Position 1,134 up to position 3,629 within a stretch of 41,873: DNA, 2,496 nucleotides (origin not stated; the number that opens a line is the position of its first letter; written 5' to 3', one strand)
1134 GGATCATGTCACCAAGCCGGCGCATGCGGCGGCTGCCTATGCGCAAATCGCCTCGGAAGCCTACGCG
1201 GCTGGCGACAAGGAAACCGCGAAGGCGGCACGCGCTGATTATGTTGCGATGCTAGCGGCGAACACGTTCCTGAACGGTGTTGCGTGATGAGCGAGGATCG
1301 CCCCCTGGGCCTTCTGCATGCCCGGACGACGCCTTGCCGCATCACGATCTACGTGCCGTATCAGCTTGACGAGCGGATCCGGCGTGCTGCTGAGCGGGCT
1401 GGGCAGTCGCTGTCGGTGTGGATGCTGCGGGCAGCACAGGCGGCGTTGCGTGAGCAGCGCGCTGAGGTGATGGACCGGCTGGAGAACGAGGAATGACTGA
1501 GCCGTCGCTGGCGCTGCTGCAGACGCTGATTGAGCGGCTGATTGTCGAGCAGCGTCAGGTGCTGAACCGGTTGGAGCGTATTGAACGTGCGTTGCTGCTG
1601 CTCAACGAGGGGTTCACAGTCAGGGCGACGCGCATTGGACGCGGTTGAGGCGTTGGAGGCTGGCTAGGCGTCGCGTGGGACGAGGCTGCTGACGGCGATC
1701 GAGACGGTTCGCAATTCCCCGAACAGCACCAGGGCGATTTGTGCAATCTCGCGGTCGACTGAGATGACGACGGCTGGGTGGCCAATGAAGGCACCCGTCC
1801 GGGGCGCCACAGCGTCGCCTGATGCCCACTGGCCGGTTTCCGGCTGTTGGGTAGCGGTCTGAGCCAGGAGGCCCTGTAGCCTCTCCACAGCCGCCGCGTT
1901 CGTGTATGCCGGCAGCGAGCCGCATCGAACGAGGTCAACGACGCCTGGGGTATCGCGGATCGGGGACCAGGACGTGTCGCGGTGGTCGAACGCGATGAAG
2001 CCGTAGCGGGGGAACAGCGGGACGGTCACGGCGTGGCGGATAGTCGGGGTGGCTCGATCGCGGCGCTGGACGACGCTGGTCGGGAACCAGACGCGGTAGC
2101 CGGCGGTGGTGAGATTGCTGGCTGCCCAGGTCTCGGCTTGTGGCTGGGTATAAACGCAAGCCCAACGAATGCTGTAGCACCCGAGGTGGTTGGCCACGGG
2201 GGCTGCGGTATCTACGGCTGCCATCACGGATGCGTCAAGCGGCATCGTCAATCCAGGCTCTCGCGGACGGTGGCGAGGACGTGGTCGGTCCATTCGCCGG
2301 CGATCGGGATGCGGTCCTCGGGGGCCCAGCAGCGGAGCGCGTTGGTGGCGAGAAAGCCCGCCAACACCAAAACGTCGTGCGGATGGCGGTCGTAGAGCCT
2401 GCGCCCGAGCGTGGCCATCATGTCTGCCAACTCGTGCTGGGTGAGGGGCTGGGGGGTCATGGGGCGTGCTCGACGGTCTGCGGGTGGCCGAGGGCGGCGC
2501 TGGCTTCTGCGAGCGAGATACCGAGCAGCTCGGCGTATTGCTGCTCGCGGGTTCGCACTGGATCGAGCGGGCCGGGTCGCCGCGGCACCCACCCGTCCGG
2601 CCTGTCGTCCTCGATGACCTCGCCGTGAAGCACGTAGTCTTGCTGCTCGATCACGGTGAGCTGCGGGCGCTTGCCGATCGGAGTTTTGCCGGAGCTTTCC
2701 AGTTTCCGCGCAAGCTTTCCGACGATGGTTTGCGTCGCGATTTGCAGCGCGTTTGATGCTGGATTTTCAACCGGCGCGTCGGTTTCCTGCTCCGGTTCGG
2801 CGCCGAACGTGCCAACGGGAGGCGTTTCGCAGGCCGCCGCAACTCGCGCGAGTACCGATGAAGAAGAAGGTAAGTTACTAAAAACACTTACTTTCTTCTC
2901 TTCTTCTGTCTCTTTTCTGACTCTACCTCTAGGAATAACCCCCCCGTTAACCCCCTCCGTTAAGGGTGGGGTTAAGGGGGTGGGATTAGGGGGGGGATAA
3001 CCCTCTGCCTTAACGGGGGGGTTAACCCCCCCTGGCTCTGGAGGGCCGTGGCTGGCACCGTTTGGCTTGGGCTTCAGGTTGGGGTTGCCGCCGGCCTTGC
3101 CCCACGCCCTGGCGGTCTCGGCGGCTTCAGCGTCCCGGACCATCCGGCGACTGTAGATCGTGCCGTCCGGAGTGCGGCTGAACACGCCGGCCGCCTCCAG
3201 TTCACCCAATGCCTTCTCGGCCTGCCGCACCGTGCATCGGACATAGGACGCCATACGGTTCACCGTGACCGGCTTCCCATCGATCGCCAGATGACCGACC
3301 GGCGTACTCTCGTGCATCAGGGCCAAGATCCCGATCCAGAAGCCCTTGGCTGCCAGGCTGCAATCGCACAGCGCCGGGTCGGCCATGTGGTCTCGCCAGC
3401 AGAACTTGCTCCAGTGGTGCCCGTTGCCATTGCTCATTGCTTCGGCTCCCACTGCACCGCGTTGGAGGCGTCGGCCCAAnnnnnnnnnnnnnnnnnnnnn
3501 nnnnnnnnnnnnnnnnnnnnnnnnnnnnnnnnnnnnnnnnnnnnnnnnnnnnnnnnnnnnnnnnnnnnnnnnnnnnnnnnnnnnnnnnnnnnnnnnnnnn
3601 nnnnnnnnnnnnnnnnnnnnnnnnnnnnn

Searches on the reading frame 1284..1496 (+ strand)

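Call 78: search_protein_families(library=pfam, proteins=[window:1284-1496:+], max_evalue=0.01)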
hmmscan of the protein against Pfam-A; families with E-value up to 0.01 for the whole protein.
window:1284-1496:+ (70 aa): 2 families
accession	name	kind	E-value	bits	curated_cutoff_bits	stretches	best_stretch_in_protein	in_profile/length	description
PF01402.27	RHH_1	-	0.00033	20.9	20.5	1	19-51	1-33/39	Ribbon-helix-helix protein, copG family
PF07878.17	RHH_5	-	0.00047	20.3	26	1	19-57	3-41/43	CopG-like RHH_1 or ribbon-helix-helix domain, RHH_5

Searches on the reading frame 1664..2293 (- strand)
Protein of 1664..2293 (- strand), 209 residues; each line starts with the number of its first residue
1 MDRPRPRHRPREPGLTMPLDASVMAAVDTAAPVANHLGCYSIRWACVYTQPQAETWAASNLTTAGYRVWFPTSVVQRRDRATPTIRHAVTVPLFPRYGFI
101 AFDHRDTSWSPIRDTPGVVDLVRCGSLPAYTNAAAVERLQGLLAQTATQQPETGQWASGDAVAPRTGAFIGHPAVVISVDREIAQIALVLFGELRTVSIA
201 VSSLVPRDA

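Call 9: search_protein_families(library=phrogs, proteins=[window:1664-2293:-], max_evalue=0.001)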
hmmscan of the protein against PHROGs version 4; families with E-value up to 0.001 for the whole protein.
window:1664-2293:- (209 aa): 1 family
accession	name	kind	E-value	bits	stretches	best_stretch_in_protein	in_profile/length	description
phrog_6386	-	transcription regulation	5.7e-15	56.5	1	43-203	14-175/179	transcription antiterminator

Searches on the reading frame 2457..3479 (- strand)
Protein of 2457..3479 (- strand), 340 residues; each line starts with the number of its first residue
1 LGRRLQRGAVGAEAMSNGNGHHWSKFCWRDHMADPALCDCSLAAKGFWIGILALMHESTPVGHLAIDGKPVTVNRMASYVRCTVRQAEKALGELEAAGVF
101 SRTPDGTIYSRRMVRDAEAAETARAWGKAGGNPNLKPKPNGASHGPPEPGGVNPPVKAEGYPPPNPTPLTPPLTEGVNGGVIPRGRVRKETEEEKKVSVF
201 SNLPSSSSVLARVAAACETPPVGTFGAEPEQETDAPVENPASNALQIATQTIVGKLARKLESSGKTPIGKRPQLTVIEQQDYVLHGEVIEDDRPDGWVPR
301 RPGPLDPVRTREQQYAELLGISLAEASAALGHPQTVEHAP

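Call 9: search_protein_families(library=phrogs, proteins=[window:2457-3479:-], max_evalue=0.001)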
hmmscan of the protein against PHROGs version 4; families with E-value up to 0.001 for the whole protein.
window:2457-3479:- (340 aa): 2 families
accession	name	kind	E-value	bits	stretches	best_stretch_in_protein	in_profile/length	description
phrog_13246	-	DNA, RNA and nucleotide metabolism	3.2e-05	24.6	1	39-167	11-144/250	replisome organizer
phrog_24189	-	unknown function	0.00049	21.3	1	83-139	87-143/151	-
